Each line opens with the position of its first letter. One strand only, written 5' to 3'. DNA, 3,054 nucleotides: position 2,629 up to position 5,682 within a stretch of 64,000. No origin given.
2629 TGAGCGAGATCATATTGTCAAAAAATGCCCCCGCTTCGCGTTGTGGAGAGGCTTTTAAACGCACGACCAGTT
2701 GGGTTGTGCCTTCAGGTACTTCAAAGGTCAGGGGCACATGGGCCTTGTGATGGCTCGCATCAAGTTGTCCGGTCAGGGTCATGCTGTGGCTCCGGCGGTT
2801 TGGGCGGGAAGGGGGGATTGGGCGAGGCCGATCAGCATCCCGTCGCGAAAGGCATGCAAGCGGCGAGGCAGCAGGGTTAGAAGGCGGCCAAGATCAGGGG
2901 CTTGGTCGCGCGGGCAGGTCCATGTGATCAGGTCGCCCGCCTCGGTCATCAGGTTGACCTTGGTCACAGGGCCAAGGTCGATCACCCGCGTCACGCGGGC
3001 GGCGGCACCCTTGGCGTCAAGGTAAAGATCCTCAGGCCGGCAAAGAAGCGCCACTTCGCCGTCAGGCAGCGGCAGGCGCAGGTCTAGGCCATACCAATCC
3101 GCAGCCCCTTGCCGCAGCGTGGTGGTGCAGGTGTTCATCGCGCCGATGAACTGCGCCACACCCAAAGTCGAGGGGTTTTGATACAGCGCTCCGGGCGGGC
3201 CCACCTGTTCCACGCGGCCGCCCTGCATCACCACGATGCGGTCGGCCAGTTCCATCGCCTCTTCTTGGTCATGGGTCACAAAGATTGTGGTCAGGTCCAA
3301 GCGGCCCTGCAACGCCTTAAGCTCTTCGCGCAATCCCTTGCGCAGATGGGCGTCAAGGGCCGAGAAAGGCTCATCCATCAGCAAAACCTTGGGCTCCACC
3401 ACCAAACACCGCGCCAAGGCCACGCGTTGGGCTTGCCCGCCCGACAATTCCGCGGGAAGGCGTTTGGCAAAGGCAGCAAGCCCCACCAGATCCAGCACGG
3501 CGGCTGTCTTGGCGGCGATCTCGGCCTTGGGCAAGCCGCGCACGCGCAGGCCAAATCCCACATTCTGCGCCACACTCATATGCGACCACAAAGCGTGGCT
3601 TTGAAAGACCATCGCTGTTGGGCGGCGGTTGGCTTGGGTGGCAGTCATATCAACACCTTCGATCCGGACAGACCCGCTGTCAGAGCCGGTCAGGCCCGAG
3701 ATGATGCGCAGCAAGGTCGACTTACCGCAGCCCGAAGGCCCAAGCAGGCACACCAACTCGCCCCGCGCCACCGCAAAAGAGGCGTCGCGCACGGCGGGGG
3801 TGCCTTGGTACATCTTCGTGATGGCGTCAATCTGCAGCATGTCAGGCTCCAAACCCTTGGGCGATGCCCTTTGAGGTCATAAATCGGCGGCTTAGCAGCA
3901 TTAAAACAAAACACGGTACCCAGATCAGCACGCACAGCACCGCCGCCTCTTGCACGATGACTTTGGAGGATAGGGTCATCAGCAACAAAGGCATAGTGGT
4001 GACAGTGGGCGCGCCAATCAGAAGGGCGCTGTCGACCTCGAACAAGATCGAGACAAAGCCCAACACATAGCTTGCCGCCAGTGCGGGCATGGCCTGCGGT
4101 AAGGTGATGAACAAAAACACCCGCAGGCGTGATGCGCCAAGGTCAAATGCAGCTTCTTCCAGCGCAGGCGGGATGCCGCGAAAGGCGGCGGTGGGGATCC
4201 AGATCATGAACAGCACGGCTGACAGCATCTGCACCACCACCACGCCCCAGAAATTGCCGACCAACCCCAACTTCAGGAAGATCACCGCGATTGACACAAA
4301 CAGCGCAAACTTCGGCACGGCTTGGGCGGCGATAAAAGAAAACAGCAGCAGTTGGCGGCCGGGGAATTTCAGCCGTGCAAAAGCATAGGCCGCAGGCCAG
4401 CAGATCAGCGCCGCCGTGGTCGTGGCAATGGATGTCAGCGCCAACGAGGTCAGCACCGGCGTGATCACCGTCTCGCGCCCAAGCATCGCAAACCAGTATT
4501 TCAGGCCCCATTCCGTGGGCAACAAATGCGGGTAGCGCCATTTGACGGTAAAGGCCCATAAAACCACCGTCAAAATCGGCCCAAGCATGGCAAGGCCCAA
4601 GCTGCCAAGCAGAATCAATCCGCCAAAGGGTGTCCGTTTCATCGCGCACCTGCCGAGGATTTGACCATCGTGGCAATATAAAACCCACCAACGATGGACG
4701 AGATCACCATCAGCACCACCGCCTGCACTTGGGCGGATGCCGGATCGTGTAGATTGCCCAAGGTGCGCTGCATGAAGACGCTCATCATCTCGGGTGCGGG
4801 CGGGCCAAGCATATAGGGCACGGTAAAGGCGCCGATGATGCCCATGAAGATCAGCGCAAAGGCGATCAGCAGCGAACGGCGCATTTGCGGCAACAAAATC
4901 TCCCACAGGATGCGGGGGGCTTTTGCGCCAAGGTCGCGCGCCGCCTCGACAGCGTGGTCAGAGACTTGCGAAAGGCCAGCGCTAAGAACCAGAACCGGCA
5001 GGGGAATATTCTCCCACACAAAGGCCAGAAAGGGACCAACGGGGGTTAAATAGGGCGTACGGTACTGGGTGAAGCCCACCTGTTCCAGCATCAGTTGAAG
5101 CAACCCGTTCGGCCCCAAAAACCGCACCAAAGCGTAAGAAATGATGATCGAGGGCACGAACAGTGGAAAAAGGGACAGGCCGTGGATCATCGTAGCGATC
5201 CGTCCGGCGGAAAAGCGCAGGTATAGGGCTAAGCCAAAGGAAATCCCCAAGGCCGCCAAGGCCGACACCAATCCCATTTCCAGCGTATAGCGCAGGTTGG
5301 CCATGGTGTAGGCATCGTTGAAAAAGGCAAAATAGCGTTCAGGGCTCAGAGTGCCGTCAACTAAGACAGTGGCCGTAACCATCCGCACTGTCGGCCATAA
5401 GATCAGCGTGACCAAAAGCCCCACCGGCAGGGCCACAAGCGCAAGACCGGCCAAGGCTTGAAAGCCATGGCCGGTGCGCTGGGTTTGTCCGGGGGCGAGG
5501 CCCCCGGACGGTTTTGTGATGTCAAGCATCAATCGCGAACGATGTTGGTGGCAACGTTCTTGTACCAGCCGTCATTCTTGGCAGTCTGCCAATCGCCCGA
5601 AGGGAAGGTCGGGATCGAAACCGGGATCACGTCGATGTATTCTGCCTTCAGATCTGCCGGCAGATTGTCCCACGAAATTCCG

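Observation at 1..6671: Candidate uncharacterised organophosphate-scavenging system: PotABCD-like transporter, PHP hydrolase, convergent GDPD and EEP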

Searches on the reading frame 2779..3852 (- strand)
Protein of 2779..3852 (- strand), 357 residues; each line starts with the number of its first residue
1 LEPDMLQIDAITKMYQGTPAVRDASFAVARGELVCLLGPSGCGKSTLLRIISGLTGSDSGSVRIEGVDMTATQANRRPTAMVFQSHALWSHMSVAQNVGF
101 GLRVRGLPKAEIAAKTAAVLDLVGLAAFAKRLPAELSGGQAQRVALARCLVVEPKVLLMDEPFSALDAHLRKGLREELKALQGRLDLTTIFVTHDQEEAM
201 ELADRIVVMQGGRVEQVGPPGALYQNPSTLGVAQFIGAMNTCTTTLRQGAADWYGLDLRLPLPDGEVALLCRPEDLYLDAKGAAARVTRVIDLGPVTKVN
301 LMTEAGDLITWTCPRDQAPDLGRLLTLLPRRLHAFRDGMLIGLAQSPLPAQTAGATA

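Call 3: search_protein_families(library=pfam, proteins=[window:2779-3852:-])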
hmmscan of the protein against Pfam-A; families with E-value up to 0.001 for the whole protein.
window:2779-3852:- (357 aa): 5 families
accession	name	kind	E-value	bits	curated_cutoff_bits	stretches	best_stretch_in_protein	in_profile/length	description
PF00005.33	ABC_tran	-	1.4e-35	123.3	25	1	22-163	2-136/137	ABC transporter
PF13304.12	AAA_21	-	2.9e-09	37.9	27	1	152-197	257-301/304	AAA domain, putative AbiEii toxin, Type IV TA system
PF02463.25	SMC_N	-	0.00013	21.9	40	1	33-209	26-211/220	RecF/RecN/SMC N terminal domain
PF08402.16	TOBE_2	-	0.00015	22.3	21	1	271-327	3-66/76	TOBE domain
PF07728.20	AAA_5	-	0.00075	20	22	0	34-56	2-25/139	AAA domain (dynein-related subfamily)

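Call 4: search_protein_families(library=ncbifam, proteins=[window:2779-3852:-])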
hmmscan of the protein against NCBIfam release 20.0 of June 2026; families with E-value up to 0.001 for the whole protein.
window:2779-3852:- (357 aa): 187 families (the best 25 are shown)
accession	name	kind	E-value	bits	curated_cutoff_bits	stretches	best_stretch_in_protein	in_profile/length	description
TIGR03265.1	PhnT2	equivalog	1e-98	330.9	457.7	1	5-284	4-288/353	putative 2-aminoethylphosphonate ABC transporter ATP-binding protein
NF006987.0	PRK09452.1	equivalog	2.3e-90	303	482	1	4-248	16-260/378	spermidine/putrescine ABC transporter ATP-binding protein PotA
NF008653.0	PRK11650.1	subfamily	2.9e-88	296.3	432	1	5-335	3-347/357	sn-glycerol-3-phosphate ABC transporter ATP-binding protein UgpC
TIGR01187.1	potA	subfamily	2.4e-84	283.2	355.6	1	36-246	1-211/325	polyamine ABC transporter ATP-binding protein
TIGR00968.1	3a0106s01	subfamily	3.1e-84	282.2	342.75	1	7-241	2-236/237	sulfate ABC transporter ATP-binding protein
NF043075.1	MMSYN1_0197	equivalog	7e-83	278.4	550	1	5-278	2-280/341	spermidine/putrescine ABC transporter ATP-binding protein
NF008105.0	PRK10851.1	equivalog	3.5e-81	272.7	502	1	6-283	3-287/362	sulfate/thiosulfate ABC transporter ATP-binding protein CysA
NF008513.0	PRK11432.1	equivalog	2.4e-80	270.1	496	1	4-301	5-311/351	ferric ABC transporter ATP-binding protein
TIGR03258.1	PhnT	equivalog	5.8e-76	255.9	499.15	1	7-243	10-247/359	2-aminoethylphosphonate ABC transport system ATP-binding subunit PhnT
NF008621.0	PRK11607.1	equivalog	9.7e-75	251.7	613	1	5-252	19-266/377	putrescine ABC transporter ATP-binding subunit PotG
NF040840.2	tungstate_WtpC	equivalog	1.1e-72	245.2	440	1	5-301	1-309/347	tungstate ABC transporter ATP-binding protein WtpC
NF008233.0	PRK11000.1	equivalog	4.3e-72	243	568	1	7-242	5-242/369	maltose/maltodextrin ABC transporter ATP-binding protein MalK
NF040933.2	ABC_arch_GlcV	equivalog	1.1e-71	241.6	450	1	7-294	4-303/357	glucose ABC transporter ATP-binding protein GlcV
TIGR01186.1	proV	subfamily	2e-67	227.9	326.6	1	18-240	6-234/363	betaine/proline/choline family ABC transporter ATP-binding protein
TIGR03415.1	ABC_choXWV_ATP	equivalog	4.5e-62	210.2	483.75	1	20-242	39-271/382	choline ABC transporter ATP-binding protein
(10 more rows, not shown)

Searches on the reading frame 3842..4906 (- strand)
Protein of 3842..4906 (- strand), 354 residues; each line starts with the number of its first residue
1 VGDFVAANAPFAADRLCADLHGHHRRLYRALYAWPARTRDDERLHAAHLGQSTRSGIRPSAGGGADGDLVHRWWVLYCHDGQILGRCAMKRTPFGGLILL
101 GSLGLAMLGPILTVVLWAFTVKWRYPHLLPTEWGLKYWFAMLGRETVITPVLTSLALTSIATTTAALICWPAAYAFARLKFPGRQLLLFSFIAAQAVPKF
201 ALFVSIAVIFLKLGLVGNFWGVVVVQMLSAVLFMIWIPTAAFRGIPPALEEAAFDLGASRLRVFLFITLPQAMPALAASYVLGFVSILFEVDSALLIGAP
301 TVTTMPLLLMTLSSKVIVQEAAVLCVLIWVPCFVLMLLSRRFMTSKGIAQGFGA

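Call 3: search_protein_families(library=pfam, proteins=[window:3842-4906:-])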
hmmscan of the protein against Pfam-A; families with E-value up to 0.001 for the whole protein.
window:3842-4906:- (354 aa): 1 family
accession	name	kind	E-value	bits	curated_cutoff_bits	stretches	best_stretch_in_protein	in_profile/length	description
PF00528.27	BPD_transp_1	-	2.6e-13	50.6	26.4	1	173-340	5-176/184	Binding-protein-dependent transport system inner membrane component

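Call 4: search_protein_families(library=ncbifam, proteins=[window:3842-4906:-])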
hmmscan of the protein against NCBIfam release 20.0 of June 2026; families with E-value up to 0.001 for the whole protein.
window:3842-4906:- (354 aa): 19 families
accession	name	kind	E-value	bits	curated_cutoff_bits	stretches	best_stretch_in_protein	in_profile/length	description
NF007047.0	PRK09500.1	equivalog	5.3e-18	65.6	326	1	131-345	40-254/257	spermidine/putrescine ABC transporter permease PotC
NF008231.0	PRK10998.1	equivalog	3.2e-15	56.5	261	1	147-345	81-287/296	maltose ABC transporter permease MalG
NF040839.1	tungstate_WtpB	equivalog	4.5e-15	55.9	340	1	142-342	37-247/251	tungstate ABC transporter permease WtpB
NF007889.0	PRK10592.1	equivalog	2.3e-12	47.1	476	1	93-344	10-265/281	putrescine ABC transporter permease PotI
TIGR03255.1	PhnV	equivalog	2.4e-12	47.1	358.7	1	109-338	29-261/270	2-aminoethylphosphonate ABC transport system, membrane component PhnV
TIGR02141.1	modB_ABC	equivalog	5.6e-12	45.7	182.6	1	154-340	3-203/208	molybdate ABC transporter permease subunit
TIGR01581.1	Mo_ABC_porter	hypoth_equivalog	4.6e-11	42.6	210.3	1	140-337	12-224/225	ABC transporter permease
NF011624.0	PRK15050.1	equivalog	7.1e-10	38.5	247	1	131-339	55-282/297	2-aminoethylphosphonate ABC transporter permease subunit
TIGR02139.1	permease_CysT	equivalog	2.7e-08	33.7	246.1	1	133-338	34-254/265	sulfate ABC transporter permease subunit CysT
TIGR03226.1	PhnU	equivalog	8e-08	32.1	283.45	1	221-327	181-285/311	2-aminoethylphosphonate ABC transporter permease subunit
NF006939.0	PRK09421.1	equivalog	9.7e-08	31.7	262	1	146-339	7-217/230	molybdate ABC transporter permease subunit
NF038017.1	ABC_perm1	subfamily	1.6e-07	31.5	100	1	154-299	1-151/184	ABC transporter permease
TIGR00969.1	3a0106s02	subfamily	5.4e-07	29.3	240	1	132-338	44-265/272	sulfate ABC transporter permease subunit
TIGR03262.1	PhnU2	equivalog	1.3e-06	27.3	593.25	1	134-340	39-254/546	putative 2-aminoethylphosphonate ABC transporter permease subunit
NF007044.0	PRK09497.1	equivalog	9.7e-06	25.3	348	0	107-287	23-218/285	spermidine/putrescine ABC transporter permease PotB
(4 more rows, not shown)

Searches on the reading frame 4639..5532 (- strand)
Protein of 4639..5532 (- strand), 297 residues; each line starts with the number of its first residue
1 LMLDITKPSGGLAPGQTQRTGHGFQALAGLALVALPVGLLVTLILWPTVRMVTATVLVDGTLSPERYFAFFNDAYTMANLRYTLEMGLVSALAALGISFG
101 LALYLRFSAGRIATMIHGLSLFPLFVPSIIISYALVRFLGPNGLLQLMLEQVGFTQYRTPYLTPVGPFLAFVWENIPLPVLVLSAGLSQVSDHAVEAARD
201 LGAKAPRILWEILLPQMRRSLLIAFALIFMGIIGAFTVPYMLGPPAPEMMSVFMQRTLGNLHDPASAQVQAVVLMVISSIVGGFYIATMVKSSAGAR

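Call 3: search_protein_families(library=pfam, proteins=[window:4639-5532:-])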
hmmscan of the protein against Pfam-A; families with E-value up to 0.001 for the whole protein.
window:4639-5532:- (297 aa): 1 family
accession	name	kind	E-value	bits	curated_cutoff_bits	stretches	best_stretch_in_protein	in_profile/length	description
PF00528.27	BPD_transp_1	-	4.7e-13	49.7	26.4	1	96-288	1-176/184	Binding-protein-dependent transport system inner membrane component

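Call 4: search_protein_families(library=ncbifam, proteins=[window:4639-5532:-])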
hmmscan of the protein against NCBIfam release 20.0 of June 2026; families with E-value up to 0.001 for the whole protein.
window:4639-5532:- (297 aa): 22 families
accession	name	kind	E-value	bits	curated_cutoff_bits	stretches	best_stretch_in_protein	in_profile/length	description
NF011624.0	PRK15050.1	equivalog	2.1e-19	69.7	247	1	26-289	21-286/297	2-aminoethylphosphonate ABC transporter permease subunit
TIGR03262.1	PhnU2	equivalog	5.5e-16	58.3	593.25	1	33-281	7-248/546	putative 2-aminoethylphosphonate ABC transporter permease subunit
TIGR02141.1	modB_ABC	equivalog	8.9e-16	58.1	182.6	1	83-281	3-198/208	molybdate ABC transporter permease subunit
NF007963.0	PRK10683.1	equivalog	2.2e-14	53.6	489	1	62-277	81-297/317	putrescine ABC transporter permease PotH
NF007044.0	PRK09497.1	equivalog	9.4e-13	48.3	348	1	35-281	14-267/285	spermidine/putrescine ABC transporter permease PotB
TIGR02139.1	permease_CysT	equivalog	1.6e-12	47.6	246.1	1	36-280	12-250/265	sulfate ABC transporter permease subunit CysT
TIGR01581.1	Mo_ABC_porter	hypoth_equivalog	6.4e-12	45.4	210.3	1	74-278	17-219/225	ABC transporter permease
NF006951.0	PRK09433.1-2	equivalog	1.7e-11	43.5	788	1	35-277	13-253/535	thiamine/thiamine pyrophosphate ABC transporter permease ThiP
TIGR01253.1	thiP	equivalog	2.2e-11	43.5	395.1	1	65-280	34-249/519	thiamine/thiamine pyrophosphate ABC transporter permease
NF006955.0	PRK09433.2-3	equivalog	7.2e-11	41.4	801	1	70-281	44-256/543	thiamine/thiamine pyrophosphate ABC transporter permease ThiP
NF040931.1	ABC_arch_GlcT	equivalog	9.4e-11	41.9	360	1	65-281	40-263/278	glucose ABC transporter permease GlcT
NF006953.0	PRK09433.1-4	equivalog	1.7e-10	40.4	970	1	65-277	41-253/536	thiamine/thiamine pyrophosphate ABC transporter permease ThiP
TIGR03226.1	PhnU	equivalog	1.9e-10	40.7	283.45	1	27-281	40-296/311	2-aminoethylphosphonate ABC transporter permease subunit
NF006952.0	PRK09433.1-3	equivalog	2.8e-09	36.3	679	1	65-276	43-254/534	thiamine/thiamine pyrophosphate ABC transporter permease ThiP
TIGR00969.1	3a0106s02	subfamily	4.8e-08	32.8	240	1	40-280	27-261/272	sulfate ABC transporter permease subunit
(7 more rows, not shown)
